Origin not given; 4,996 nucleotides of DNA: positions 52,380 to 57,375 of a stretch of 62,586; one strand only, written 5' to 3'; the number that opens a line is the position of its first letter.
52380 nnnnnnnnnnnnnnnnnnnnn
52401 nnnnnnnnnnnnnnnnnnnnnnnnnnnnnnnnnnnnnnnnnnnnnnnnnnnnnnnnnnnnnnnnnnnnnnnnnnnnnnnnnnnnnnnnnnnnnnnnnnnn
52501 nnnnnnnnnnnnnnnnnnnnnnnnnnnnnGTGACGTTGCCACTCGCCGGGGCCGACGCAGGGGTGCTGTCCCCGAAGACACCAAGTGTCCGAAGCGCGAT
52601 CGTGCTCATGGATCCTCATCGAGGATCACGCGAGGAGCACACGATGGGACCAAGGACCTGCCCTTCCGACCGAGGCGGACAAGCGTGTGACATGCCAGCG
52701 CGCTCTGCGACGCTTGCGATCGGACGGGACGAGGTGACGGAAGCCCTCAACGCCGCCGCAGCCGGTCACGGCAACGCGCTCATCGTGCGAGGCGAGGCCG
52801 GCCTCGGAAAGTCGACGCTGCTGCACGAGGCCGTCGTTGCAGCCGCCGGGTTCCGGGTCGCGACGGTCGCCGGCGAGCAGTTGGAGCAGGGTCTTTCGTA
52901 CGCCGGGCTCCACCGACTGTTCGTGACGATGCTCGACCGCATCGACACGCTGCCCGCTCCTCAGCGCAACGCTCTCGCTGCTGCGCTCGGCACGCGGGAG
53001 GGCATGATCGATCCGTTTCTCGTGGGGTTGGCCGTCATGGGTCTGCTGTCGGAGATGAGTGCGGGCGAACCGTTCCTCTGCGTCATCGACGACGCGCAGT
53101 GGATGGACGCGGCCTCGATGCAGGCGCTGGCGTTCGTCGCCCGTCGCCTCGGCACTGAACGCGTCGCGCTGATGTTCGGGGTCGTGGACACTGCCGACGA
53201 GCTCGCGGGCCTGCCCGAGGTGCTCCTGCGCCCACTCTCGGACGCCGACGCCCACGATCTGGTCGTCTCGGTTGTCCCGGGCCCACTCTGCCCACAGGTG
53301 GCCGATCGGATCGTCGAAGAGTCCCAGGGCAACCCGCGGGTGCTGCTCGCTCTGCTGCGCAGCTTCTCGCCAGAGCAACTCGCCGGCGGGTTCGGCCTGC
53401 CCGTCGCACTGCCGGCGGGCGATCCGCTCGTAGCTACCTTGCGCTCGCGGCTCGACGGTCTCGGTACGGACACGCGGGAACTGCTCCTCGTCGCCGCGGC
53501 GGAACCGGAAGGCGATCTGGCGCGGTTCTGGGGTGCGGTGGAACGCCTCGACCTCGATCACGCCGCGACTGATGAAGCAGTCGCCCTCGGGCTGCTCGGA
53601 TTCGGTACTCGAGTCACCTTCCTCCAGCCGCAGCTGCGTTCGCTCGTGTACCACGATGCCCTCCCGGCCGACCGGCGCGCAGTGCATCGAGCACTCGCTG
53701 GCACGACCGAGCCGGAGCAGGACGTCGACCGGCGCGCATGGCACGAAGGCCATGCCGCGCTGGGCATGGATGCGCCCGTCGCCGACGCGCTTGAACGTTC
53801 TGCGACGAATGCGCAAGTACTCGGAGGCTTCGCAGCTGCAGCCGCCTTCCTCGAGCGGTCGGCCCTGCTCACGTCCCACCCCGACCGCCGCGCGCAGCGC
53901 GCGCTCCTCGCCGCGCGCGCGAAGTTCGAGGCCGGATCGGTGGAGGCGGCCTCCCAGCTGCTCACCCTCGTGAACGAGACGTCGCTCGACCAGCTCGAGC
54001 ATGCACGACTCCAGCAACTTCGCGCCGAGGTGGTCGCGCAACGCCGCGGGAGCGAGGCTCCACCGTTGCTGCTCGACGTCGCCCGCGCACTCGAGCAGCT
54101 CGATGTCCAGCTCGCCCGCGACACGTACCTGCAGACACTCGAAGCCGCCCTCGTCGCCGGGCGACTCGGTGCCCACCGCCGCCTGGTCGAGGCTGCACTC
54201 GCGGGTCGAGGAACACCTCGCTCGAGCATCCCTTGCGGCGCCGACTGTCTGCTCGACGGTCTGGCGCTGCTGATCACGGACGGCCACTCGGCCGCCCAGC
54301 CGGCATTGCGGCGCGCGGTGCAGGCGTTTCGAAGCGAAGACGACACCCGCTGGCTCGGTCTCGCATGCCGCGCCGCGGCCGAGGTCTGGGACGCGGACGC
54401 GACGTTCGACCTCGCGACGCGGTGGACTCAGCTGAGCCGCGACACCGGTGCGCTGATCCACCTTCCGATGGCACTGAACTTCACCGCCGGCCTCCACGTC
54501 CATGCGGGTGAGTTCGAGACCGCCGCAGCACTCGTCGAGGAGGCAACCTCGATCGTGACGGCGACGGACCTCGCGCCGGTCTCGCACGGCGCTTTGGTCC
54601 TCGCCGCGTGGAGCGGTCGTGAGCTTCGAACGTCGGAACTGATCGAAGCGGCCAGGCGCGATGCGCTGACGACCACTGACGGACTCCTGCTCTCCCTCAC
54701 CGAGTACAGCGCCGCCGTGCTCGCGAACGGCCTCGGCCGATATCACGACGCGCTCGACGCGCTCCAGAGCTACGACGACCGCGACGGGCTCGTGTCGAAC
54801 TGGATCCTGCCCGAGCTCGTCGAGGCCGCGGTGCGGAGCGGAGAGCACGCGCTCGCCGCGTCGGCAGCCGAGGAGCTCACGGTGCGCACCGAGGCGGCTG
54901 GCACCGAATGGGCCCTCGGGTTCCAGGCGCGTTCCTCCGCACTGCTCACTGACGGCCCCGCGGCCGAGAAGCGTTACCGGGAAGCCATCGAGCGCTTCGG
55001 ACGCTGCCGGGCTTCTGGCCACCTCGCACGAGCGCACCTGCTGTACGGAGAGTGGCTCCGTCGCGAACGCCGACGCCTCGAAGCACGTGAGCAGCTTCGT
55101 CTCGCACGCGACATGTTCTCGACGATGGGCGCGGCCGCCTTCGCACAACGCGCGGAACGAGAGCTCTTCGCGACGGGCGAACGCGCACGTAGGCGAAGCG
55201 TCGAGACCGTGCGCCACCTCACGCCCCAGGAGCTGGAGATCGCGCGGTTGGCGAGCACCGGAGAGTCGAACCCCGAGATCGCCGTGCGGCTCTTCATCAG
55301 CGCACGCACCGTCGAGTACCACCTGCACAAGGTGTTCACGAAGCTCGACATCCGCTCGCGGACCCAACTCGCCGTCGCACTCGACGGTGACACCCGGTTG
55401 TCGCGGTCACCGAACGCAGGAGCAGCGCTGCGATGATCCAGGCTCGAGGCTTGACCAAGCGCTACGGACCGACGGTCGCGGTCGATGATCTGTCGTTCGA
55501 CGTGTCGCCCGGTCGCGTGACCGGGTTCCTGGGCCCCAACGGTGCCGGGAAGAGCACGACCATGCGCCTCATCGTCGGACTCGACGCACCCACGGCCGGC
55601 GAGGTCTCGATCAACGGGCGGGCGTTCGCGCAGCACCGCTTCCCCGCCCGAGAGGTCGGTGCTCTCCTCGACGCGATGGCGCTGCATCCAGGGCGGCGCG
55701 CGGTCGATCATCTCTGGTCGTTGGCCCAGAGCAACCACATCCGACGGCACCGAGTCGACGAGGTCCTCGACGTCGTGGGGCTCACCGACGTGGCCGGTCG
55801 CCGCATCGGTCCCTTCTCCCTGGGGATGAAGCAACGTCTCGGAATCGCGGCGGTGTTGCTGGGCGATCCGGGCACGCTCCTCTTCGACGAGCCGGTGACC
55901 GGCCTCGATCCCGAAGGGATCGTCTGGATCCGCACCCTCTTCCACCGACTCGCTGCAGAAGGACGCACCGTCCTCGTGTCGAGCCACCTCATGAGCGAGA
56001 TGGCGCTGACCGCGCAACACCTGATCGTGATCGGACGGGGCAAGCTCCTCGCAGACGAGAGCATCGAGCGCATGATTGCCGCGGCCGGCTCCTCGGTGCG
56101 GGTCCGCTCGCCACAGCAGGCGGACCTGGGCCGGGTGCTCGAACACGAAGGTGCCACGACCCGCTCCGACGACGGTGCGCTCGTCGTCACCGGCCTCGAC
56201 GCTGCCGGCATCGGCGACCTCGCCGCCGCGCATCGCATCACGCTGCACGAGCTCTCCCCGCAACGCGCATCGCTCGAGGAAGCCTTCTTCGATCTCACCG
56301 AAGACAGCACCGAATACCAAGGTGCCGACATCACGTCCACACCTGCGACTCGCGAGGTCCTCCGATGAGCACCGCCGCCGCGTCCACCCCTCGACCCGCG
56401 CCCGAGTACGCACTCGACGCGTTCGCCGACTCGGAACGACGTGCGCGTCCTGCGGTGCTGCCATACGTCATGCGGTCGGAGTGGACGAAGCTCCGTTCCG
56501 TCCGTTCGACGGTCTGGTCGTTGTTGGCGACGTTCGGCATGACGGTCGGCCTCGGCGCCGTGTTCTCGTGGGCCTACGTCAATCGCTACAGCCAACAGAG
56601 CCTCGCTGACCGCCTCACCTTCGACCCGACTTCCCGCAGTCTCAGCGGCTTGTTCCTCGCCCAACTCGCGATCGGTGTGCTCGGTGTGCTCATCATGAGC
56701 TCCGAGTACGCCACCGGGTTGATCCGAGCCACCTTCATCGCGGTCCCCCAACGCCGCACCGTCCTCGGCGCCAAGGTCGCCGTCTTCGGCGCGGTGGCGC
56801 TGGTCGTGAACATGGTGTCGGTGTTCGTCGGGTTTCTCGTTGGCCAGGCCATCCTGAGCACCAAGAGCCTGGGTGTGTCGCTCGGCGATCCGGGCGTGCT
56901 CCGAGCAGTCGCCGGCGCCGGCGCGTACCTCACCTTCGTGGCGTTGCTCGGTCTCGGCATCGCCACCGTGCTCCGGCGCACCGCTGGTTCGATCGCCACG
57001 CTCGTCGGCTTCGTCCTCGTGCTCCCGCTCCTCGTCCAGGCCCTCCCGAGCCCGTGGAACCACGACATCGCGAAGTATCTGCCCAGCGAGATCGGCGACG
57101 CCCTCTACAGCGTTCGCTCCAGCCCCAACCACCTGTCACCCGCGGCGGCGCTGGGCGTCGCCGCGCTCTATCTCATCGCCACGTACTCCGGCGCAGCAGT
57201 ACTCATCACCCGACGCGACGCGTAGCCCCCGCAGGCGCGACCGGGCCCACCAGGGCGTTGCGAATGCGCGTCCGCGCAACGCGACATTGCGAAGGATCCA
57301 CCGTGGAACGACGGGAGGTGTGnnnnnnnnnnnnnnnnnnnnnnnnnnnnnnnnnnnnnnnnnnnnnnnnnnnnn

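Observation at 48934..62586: Envelope glycosylation locus coupling polyprenyl-phosphate-sugar glycosyltransferases to PAPS-independent sulfotransfer and a sulfatase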

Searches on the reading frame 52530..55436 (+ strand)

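Call 5: search_protein_families(library=pfam, proteins=[window:52530-55436:+], max_evalue=0.01)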
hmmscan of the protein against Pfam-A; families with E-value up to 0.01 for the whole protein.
window:52530-55436:+ (968 aa): 7 families
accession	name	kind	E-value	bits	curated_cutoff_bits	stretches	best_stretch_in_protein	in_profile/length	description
PF00196.25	GerE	-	4.6e-16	58.6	23.5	1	897-949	3-55/57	Bacterial regulatory proteins, luxR family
PF13191.12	AAA_16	-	3.1e-14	54.2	32.6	1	67-212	10-164/167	AAA ATPase domain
PF13936.12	HTH_38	-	0.00021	21.4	27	1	895-934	3-43/44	Helix-turn-helix domain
PF08281.18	Sigma70_r4_2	-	0.0021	18.1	25.7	0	911-939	26-54/54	Sigma-70, region 4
PF25199.1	nSTAND_NTPase5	-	0.0042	17.3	34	0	67-106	23-66/145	Novel STAND NTPase 5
PF13384.12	HTH_23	-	0.0077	16.5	24.6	0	902-929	8-35/50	Homeodomain-like domain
PF05729.18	NACHT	-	0.0095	16.2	26.7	0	84-106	3-25/167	NACHT domain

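Call 7: search_protein_families(library=ncbifam, proteins=[window:52530-55436:+], max_evalue=0.1)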
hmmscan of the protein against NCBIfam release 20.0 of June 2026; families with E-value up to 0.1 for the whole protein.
window:52530-55436:+ (968 aa): 22 families
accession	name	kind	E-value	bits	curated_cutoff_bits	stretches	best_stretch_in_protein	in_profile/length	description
TIGR03903.1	TOMM_kin_cyc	equivalog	1.1e-11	43.4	705.75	2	170-746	624-1201/1267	TOMM system kinase/cyclase fusion protein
NF007505.1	PRK10100.1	equivalog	2.2e-11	43.9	250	1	867-947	116-195/204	biofilm master transcriptional regulator CsgD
TIGR03020.2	EpsA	equivalog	2.6e-10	40.4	170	1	892-948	187-241/247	XrtB/PEP-CTERM-associated transcriptional regulator EpsA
NF007935.0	PRK10651.1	equivalog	4.5e-09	35.8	250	1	878-950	136-209/216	two-component system response regulator NarL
NF047785.1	respo_reg_MadR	equivalog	6.3e-09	35.5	300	1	886-946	138-198/209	MadR family response regulator transcription factor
NF040749.1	tetrathio_RR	equivalog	2.7e-08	33.8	290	1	875-951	111-188/191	tetrathionate respiration response regulator TtrR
TIGR02985.1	Sig70_bacteroi1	subfamily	6.1e-07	29.8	126.4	1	844-939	69-158/162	RNA polymerase sigma-70 factor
NF052366.1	photon_PedR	equivalog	6.2e-07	29.5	120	1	897-947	3-53/74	photosynthetic electron transport-dependent transcriptional regulator PedR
NF007708.0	PRK10403.1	equivalog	1.1e-06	28.3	343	1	866-948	125-205/215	nitrate/nitrite response regulator protein NarP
NF052445.1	RespRegMctR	equivalog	1.1e-06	28.2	300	1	889-947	137-195/205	two-component system response regulator MctR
NF041830.1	RR_TF_ErdR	exception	1.9e-06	27.7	390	1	891-951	145-205/213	response regulator transcription factor ErdR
NF011896.0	PRK15369.1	equivalog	1.2e-05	25.1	242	1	890-947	143-200/211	two component system response regulator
TIGR03541.1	reg_near_HchA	equivalog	1.6e-05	24.5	215.6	1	884-946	159-221/232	PA1136 family autoinducer-binding transcriptional regulator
NF003420.0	PRK04841.1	equivalog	3.1e-05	22.2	537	1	896-946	838-888/903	HTH-type transcriptional regulator MalT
NF008548.0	PRK11475.1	equivalog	0.00018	21.1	176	1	889-950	127-188/207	DNA-binding transcriptional activator BglJ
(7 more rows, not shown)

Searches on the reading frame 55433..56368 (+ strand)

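Call 5: search_protein_families(library=pfam, proteins=[window:55433-56368:+], max_evalue=0.01)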
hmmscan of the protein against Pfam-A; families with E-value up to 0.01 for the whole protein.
window:55433-56368:+ (311 aa): 2 families
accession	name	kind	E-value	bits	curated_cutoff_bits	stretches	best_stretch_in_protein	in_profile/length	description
PF00005.33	ABC_tran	-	1.9e-27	96.9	25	1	18-155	2-136/137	ABC transporter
PF13304.12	AAA_21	-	6.5e-13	49.8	27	1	122-187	232-300/304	AAA domain, putative AbiEii toxin, Type IV TA system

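Call 7: search_protein_families(library=ncbifam, proteins=[window:55433-56368:+], max_evalue=0.1)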
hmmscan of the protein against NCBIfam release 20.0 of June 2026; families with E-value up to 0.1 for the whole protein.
window:55433-56368:+ (311 aa): 189 families (the best 25 are shown)
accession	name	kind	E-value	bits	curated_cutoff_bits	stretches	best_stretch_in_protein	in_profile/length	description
TIGR03740.1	galliderm_ABC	subfamily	8.2e-52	176.1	309.75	1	3-212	2-209/223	lantibiotic protection ABC transporter ATP-binding subunit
TIGR03522.1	GldA_ABC_ATP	equivalog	2.4e-48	165.1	402.6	1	3-289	4-301/301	gliding motility-associated ABC transporter ATP-binding subunit GldA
TIGR01188.1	drrA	subfamily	3.4e-45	154.6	312.45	1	9-289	1-301/302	daunorubicin resistance ABC transporter, ATP-binding protein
NF010060.0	PRK13537.1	equivalog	2.4e-39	135.1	521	1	2-218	16-237/314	nodulation factor ABC transporter ATP-binding protein NodI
NF033858.1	ABC2_perm_RbbA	equivalog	2.1e-36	125.2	1050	2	2-81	267-347/909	ribosome-associated ATPase/putative transporter RbbA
NF010059.0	PRK13536.1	equivalog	1.3e-34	119.5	549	1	2-215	44-262/342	nodulation factor ABC transporter ATP-binding protein NodI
TIGR01288.1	nodI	equivalog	5.5e-33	114.2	424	1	2-214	5-222/303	nodulation factor ABC transporter ATP-binding protein NodI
TIGR03864.1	PQQ_ABC_ATP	hypoth_equivalog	9.1e-33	113.7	302.25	1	2-219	2-224/236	ABC transporter, ATP-binding subunit, PQQ-dependent alcohol dehydrogenase system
TIGR04521.1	ECF_ATPase_2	equivalog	5.1e-31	107.8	330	2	104-243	120-263/279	energy-coupling factor transporter ATPase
TIGR00968.1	3a0106s01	subfamily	8.8e-31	107.2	342.75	1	4-213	3-217/237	sulfate ABC transporter ATP-binding protein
TIGR04406.1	LPS_export_lptB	equivalog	3.6e-30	105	240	1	2-217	2-225/239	LPS export ABC transporter ATP-binding protein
TIGR03411.1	urea_trans_UrtD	equivalog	6.5e-29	101.3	304.1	2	83-214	101-229/242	urea ABC transporter ATP-binding protein UrtD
NF040873.1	AztA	equivalog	1e-28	100.2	220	1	11-195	2-187/191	zinc ABC transporter ATP-binding protein AztA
TIGR01166.1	cbiO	subfamily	1.2e-28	99.8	211.8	2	101-185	101-185/190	cobalt ABC transporter, ATP-binding protein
TIGR03265.1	PhnT2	equivalog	4.3e-28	98.5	457.7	1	3-205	6-213/353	putative 2-aminoethylphosphonate ABC transporter ATP-binding protein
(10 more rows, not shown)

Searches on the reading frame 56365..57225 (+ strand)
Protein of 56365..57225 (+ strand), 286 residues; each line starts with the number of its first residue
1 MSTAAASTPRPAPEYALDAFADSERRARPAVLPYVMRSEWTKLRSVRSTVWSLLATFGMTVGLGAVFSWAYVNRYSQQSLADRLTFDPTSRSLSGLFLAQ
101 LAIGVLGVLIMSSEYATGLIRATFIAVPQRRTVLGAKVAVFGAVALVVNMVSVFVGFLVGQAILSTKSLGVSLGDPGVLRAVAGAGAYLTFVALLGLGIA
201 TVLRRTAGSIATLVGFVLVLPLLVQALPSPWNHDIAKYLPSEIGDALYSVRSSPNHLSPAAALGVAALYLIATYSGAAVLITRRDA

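Call 5: search_protein_families(library=pfam, proteins=[window:56365-57225:+], max_evalue=0.01)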
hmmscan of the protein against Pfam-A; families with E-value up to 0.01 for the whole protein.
window:56365-57225:+ (286 aa): 2 families
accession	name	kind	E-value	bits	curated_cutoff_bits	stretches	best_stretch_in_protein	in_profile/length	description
PF12730.13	ABC2_membrane_4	-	4e-06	27.4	27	1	37-210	3-169/179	ABC-2 family transporter protein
PF12679.13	ABC2_membrane_2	-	3.4e-05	23.7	27.2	1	94-236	73-211/283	ABC-2 family transporter protein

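Call 7: search_protein_families(library=ncbifam, proteins=[window:56365-57225:+], max_evalue=0.1)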
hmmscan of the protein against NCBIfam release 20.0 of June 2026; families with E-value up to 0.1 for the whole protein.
window:56365-57225:+ (286 aa): 0 families
